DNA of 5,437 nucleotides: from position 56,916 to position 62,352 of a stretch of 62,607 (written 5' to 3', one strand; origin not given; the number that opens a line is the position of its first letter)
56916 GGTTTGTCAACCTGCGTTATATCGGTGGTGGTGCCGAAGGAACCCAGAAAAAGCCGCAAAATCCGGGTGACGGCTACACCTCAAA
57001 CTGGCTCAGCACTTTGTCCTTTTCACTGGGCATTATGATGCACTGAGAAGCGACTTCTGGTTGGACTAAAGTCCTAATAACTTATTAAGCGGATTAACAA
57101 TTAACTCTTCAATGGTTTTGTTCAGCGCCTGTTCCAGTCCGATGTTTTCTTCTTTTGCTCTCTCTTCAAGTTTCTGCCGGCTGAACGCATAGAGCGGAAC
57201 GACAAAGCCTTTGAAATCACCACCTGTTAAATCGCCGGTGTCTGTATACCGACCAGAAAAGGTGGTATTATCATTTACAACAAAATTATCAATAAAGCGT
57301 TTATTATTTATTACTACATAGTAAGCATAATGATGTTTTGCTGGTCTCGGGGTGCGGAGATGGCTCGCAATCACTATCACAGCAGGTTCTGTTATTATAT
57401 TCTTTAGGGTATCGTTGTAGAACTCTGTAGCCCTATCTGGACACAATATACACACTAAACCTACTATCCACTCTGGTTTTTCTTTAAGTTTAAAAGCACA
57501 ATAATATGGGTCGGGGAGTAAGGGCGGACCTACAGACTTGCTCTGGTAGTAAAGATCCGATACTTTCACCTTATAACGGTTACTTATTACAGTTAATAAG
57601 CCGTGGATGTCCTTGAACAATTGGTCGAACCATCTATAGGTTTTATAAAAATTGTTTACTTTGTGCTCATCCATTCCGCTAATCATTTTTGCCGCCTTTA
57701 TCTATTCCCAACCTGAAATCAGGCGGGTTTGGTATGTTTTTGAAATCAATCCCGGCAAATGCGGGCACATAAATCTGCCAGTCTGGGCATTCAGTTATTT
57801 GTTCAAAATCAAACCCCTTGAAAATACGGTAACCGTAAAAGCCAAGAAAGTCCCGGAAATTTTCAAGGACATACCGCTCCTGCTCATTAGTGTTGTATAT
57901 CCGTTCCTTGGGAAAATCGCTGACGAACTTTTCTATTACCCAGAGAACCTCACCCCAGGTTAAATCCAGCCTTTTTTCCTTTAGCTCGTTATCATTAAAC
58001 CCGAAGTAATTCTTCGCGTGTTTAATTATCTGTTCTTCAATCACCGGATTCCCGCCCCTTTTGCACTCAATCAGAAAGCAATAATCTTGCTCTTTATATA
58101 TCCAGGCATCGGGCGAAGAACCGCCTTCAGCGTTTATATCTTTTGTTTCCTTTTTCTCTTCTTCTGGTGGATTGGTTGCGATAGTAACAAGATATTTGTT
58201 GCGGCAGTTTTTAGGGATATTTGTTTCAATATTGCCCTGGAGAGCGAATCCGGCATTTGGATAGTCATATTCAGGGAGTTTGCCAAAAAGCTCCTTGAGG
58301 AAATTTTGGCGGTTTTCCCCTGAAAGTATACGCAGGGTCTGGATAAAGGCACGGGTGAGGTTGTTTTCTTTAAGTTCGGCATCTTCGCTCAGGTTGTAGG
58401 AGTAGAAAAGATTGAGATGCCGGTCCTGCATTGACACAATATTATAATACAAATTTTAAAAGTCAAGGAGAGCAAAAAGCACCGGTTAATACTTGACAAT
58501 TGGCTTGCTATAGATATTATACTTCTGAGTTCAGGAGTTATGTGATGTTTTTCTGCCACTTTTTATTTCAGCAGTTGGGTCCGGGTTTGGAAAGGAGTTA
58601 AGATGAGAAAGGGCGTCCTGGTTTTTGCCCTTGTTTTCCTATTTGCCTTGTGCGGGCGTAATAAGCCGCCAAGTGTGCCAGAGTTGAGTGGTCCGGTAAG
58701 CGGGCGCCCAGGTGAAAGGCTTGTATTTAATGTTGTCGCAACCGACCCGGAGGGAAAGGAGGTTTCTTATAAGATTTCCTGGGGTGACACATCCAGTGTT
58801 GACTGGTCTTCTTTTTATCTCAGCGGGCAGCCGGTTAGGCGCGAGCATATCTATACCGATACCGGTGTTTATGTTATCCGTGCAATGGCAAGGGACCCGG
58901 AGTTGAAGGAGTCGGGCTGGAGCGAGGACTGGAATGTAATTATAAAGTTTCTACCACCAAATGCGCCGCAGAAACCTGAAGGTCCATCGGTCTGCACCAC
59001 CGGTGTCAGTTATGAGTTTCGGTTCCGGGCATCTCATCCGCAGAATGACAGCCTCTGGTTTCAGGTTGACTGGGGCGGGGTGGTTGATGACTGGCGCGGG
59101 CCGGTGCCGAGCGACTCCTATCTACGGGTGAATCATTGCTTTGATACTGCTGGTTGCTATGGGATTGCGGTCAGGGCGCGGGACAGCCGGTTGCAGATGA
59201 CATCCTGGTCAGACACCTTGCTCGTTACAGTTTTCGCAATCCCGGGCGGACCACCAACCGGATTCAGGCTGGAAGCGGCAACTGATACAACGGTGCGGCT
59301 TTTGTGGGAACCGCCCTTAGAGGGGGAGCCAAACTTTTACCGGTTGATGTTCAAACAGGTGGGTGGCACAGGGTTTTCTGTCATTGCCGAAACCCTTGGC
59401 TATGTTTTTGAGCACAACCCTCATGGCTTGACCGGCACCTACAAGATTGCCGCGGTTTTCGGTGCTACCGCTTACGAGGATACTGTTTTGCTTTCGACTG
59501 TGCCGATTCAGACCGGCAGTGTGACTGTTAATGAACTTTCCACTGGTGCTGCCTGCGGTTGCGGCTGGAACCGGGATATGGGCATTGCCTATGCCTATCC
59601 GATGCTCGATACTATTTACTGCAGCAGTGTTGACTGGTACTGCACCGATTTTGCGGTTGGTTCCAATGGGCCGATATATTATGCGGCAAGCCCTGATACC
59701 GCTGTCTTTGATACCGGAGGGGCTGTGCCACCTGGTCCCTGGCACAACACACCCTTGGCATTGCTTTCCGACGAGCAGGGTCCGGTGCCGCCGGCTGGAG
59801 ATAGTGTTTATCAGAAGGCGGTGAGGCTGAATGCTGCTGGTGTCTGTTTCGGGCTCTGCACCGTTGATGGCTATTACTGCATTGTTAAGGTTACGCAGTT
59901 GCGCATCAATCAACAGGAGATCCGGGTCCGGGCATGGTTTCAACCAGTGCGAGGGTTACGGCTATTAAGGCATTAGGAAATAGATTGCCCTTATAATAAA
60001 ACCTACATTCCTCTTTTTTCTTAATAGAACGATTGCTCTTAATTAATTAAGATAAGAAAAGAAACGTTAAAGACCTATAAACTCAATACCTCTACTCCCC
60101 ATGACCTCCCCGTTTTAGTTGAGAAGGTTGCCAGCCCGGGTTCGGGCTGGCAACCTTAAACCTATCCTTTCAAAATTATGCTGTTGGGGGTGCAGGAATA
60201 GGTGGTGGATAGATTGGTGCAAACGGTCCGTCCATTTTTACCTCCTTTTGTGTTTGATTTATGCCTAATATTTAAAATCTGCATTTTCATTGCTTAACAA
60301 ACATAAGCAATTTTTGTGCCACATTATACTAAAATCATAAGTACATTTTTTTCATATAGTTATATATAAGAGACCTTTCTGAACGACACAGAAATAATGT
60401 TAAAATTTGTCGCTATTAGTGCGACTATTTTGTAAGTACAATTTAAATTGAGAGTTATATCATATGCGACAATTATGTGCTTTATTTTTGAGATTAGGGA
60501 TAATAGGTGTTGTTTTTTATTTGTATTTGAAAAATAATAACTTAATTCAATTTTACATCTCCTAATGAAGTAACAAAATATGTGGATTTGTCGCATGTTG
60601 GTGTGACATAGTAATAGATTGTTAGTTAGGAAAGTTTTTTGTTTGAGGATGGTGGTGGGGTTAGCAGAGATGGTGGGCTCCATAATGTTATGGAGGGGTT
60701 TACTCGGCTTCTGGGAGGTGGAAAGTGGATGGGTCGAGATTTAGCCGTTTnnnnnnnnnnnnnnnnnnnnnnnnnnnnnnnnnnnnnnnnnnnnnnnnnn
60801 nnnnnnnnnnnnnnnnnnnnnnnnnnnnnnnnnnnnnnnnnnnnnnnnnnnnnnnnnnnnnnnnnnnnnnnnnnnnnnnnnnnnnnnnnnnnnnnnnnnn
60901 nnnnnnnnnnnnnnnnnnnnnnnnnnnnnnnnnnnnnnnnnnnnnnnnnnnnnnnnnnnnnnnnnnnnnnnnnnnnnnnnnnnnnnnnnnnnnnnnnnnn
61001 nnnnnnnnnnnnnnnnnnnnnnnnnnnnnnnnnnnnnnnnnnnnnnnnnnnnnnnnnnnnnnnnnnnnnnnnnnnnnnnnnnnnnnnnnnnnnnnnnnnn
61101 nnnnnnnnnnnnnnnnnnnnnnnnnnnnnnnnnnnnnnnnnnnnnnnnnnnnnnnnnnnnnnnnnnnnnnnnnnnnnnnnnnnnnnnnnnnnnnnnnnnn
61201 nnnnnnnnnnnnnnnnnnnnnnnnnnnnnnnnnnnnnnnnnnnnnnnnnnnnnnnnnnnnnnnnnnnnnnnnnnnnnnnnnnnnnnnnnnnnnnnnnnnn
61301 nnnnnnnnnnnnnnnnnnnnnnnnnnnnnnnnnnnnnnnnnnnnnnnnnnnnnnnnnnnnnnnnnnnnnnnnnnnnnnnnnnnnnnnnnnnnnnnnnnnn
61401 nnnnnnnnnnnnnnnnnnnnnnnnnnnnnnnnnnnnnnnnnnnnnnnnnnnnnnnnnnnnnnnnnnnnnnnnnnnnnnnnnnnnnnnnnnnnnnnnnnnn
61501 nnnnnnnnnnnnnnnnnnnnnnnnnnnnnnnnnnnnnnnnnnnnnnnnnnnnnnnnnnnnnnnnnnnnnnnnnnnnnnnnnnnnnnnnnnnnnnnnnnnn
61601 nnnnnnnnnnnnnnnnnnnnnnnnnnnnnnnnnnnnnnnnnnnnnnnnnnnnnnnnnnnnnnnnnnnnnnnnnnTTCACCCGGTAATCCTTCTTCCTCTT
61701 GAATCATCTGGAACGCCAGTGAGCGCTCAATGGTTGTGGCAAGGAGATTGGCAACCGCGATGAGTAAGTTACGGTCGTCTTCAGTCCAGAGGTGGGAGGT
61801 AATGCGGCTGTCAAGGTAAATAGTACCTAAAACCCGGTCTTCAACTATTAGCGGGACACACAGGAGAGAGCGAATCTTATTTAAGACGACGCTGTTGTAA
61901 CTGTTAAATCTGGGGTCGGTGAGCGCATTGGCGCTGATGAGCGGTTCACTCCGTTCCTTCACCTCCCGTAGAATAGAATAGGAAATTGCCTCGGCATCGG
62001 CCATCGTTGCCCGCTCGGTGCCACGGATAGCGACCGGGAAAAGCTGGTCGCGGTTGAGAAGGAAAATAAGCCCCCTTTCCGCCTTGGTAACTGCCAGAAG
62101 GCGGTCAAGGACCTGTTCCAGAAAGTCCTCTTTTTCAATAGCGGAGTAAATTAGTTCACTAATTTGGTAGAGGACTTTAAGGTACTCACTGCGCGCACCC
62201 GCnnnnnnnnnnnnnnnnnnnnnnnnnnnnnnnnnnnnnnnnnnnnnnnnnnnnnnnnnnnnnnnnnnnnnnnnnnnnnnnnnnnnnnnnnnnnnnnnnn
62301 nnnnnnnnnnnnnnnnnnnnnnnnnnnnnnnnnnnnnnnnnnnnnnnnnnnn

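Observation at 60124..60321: Consensus sigma-54 promoter driving a self-contained 19-codon proline-rich mini-ORF next to a GAF-domain activator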

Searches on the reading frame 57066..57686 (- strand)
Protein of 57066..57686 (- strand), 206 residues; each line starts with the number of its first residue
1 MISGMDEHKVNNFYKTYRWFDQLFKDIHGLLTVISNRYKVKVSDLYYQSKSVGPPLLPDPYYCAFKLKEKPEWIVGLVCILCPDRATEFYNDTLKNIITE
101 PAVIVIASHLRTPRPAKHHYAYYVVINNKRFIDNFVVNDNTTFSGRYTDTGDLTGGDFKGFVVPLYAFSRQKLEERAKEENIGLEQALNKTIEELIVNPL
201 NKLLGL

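Call 9: search_protein_families(library=pfam, proteins=[window:57066-57686:-])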
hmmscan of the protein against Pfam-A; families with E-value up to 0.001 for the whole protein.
window:57066-57686:- (206 aa): 0 families

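Call 60: search_protein_families(library=ncbifam, proteins=[window:57066-57686:-], max_evalue=0.001)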
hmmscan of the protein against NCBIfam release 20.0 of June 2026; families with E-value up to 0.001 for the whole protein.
window:57066-57686:- (206 aa): 0 families

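Call 72: search_protein_families(library=padloc, proteins=[window:57066-57686:-], max_evalue=0.01)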
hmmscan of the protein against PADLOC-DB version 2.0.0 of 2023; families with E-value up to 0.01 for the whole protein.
window:57066-57686:- (206 aa): 0 families
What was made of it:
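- Tried and rejected: PADLOC, Pfam and NCBIfam on the two low-GC ORFs at 57066-58452 gave no hits (calls 9, 60, 72).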

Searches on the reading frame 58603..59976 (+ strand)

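Call 9: search_protein_families(library=pfam, proteins=[window:58603-59976:+])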
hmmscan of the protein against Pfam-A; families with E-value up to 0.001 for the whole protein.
window:58603-59976:+ (457 aa): 2 families
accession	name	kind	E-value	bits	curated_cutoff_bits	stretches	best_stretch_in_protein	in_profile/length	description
PF18911.6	PKD_4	-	6.6e-06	26.5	27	0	20-98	1-70/85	PKD domain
PF00801.26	PKD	-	8e-05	23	23.5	0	32-99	9-68/80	PKD domain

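Call 60: search_protein_families(library=ncbifam, proteins=[window:58603-59976:+], max_evalue=0.001)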
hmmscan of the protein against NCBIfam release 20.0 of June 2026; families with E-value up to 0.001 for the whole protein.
window:58603-59976:+ (457 aa): 1 family
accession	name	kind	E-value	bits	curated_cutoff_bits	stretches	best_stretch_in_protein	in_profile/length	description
NF058578.1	CPR_pilus_PamR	equivalog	7.1e-07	28.4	300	0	57-99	184-225/297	pilus system RbmA-like protein PamR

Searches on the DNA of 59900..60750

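Call 4: search_rna_families(source=window, start=59900, end=60750, threshold=evalue, max_evalue=10)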
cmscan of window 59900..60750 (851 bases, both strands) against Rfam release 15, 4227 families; matches with E-value up to 10: 8.
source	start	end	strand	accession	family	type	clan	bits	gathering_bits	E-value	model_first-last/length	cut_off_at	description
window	60471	60507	-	RF01368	CRISPR-DR55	Gene; CRISPR;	-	20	41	5.4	1-37/37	no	CRISPR RNA direct repeat element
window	60274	60374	-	RF01593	plasmodium_snoR16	Gene; snRNA; snoRNA; CD-box;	-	19.8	70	2.4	1-126/126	no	small nucleolar RNA snoR16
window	60201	60315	+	RF01796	frnS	Gene; sRNA;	-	19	60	1.5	1-119/119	no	Fumarate/nitrate reductase regulator sRNA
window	60122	60157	-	RF03318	mir-2208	Gene; miRNA;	-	18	70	1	1-61/61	no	mir-2208 microRNA precursor family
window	60111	60162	-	RF00885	MIR821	Gene; miRNA;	-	17.6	249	0.98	1-275/275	no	MIR821 microRNA precursor family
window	60254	60322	+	RF00202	snoR66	Gene; snRNA; snoRNA; CD-box;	-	17.3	43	1.4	1-76/76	no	Small nucleolar RNA R66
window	60186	60394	-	RF01894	PCA3_2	Gene; lncRNA;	-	14.1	100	0.22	1-409/409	no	Prostate cancer antigen RNA 3 conserved region 2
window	60343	60431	+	RF04180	BTnc231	Gene; sRNA;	-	13.6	80.4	6.1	1-154/154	no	Bacteroides sRNA BTnc231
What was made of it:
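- On Trans-acting sRNA (for example CrcZ, Qrr, GlmY): Rfam hits are all far below gathering scores (call 4).
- Rfam returned nothing (call 4).
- Tried and rejected: Rfam on 59900-60750 at permissive thresholds gave only chance-level hits (call 4).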

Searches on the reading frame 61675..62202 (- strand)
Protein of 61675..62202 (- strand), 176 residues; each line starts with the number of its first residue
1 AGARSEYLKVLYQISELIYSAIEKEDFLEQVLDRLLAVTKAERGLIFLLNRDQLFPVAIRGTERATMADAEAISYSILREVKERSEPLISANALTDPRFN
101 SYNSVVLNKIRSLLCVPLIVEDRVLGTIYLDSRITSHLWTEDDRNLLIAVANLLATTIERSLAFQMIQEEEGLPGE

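Call 24: find_related_loci(query=A2, collection=metagenome_contigs, flank=4000)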
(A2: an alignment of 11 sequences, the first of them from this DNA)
Query A2 (176 aa) in metagenome_contigs; peptide patterns used: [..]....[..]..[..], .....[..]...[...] (x = any residue, [..] = any of these).
213 stretches matched a pattern; 60 encode a relative of the query (tblastn E <= 1e-3); 60 distinct loci.
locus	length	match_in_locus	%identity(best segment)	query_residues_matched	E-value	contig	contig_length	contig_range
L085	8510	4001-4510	63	1-170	1e-74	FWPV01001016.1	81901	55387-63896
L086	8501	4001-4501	67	4-170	2e-73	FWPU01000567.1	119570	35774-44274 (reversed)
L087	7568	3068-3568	67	4-170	2e-73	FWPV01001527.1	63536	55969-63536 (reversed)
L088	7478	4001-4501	66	4-170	3e-72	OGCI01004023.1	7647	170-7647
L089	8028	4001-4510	62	4-173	1e-70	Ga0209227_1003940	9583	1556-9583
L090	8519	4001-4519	69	4-176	3e-69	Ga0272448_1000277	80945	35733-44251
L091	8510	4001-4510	64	1-170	2e-69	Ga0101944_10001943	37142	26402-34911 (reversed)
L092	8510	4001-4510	62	1-170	8e-69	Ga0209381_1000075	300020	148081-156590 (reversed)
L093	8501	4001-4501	62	4-170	9e-68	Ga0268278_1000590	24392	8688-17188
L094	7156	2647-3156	62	1-170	2e-67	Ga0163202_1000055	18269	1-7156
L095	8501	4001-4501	62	4-170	5e-66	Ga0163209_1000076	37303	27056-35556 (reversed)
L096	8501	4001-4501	62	4-170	5e-66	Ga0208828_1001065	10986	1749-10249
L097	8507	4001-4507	62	1-170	1e-65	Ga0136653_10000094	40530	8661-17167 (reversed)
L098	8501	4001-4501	60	4-170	1e-65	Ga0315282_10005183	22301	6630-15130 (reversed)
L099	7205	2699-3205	62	1-170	1e-65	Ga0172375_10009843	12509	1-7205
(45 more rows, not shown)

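Call 44: search_protein_families(library=pfam, proteins=[L085:272-5470:+, L086:5774-6859:-], max_evalue=0.001)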
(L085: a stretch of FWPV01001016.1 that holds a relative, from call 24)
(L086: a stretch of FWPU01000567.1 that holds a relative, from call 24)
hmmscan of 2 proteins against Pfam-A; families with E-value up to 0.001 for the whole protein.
L085:272-5470:+ (1733 aa): 27 families (the best 25 are shown)
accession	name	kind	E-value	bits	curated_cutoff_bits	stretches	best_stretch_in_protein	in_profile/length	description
PF00158.32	Sigma54_activat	-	1.2e-68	230.5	20.2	1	1429-1594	2-167/168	Sigma-54 interaction domain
PF00069.31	Pkinase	-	8.1e-38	130.7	31.7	1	18-258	1-253/263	Protein kinase domain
PF13424.12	TPR_12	-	8.2e-24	84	30.1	1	928-998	3-75/77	Tetratricopeptide repeat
PF25601.1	AAA_lid_14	-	2.7e-23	82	27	1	1600-1676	1-77/87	AAA+ ATPase lid domain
PF07714.23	PK_Tyr_Ser-Thr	-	1e-20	74.6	23.1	1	21-259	4-251/258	Protein tyrosine and serine/threonine kinase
PF14532.12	Sigma54_activ_2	-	2.2e-20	73.7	25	1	1429-1599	1-138/138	Sigma-54 interaction domain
PF13191.12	AAA_16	-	2.2e-19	71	32.6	2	289-440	2-167/167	AAA ATPase domain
PF17874.7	TPR_MalT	-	3.4e-19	69.8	45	2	944-1132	17-202/336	MalT-like TPR region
PF01590.32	GAF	-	2.8e-14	54.2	22.4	1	1267-1400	2-132/133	GAF domain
PF07728.20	AAA_5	-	6.4e-12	46.1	22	1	1452-1570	2-123/139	AAA domain (dynein-related subfamily)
PF07719.23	TPR_2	-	6.7e-12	45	27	0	763-794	2-33/34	Tetratricopeptide repeat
PF13185.12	GAF_2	-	2.4e-11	44.4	28.6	1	1265-1402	2-136/136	GAF domain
PF13401.12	AAA_22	-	5.3e-10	40.1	27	1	310-436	4-114/130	AAA domain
PF00515.34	TPR_1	-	4.8e-09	36.1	27.8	0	764-794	3-33/34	Tetratricopeptide repeat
PF20703.3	nSTAND1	-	1.9e-07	31.5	27.1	1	288-480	15-197/379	Novel STAND NTPase 1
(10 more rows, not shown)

L086:5774-6859:- (362 aa): 2 families
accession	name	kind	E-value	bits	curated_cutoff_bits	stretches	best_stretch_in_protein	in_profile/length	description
PF04055.27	Radical_SAM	-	5e-21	76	29.5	1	33-195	3-164/166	Radical SAM superfamily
PF13353.11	Fer4_12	-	0.00045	21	22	0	35-113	13-89/137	4Fe-4S single cluster domain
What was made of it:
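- Closest known: STAND signalling NTPases with TPR sensors. Same: AAA_16/nSTAND1 plus TPR_MalT, with an N-terminal Ser/Thr kinase as in PknK (call 44).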

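Call 70: search_solved_structures(query=L085:1787-4024:+, max_evalue=0.01)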
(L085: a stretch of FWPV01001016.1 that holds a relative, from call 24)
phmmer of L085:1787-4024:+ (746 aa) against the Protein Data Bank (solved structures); distinct sequences matched with E-value up to 0.01: 18.
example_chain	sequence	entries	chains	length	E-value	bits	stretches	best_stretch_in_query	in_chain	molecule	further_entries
5a7d_B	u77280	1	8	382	1.7e-10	43.3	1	399-499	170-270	PINS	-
4a1s_A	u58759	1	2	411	2.7e-09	39.3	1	399-498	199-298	PARTNER OF INSCUTEABLE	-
3sf4_A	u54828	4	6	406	2e-05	26.5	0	399-498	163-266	G-protein-signaling modulator 2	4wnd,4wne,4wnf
4wng_A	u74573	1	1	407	2e-05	26.5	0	399-498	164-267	G-protein-signaling modulator 2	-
6hc2_A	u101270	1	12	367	3.9e-05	25.6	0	399-498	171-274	G-protein-signaling modulator 2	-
5a6c_A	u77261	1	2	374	8.2e-05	24.5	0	399-498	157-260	G-PROTEIN-SIGNALING MODULATOR 2, AFADIN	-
3ro2_A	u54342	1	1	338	9e-05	24.4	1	375-498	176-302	G-protein-signaling modulator 2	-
4g2v_A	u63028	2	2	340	9.3e-05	24.3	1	377-498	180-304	G-protein-signaling modulator 2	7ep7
5o01_A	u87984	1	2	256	0.0001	24.2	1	309-494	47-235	BKLC (bacterial kinesin-light chain-like)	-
5o09_1C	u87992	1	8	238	0.00013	23.8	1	309-493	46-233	Bacterial kinesin light chain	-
3hym_B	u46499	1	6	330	0.0017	20.2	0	387-482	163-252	Cell division cycle protein 16 homolog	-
4jhr_A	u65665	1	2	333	0.002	19.9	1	375-499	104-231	G-protein-signaling modulator 2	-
5a31_J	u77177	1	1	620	0.0047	18.7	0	384-481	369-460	ANAPHASE-PROMOTING COMPLEX SUBUNIT 6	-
4ui9_K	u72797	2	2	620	0.0058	18.4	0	389-482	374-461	CELL DIVISION CYCLE PROTEIN 16 HOMOLOG | ANAPHASE-PROMOTING COMPLEX SUBUNIT 6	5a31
4ui9_J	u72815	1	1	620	0.0058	18.4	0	389-482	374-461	CELL DIVISION CYCLE PROTEIN 16 HOMOLOG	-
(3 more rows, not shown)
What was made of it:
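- On RRNPP peptide quorum sensing: The best PDB sequence matches are Pins/LGN and bacterial KLC-like TPRs (call 70).
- Closest known: RRNPP receptor-propeptide quorum-sensing cassettes of Bacillota. Different: Its TPR region is closest to Pins/LGN-type TPRs (call 70).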
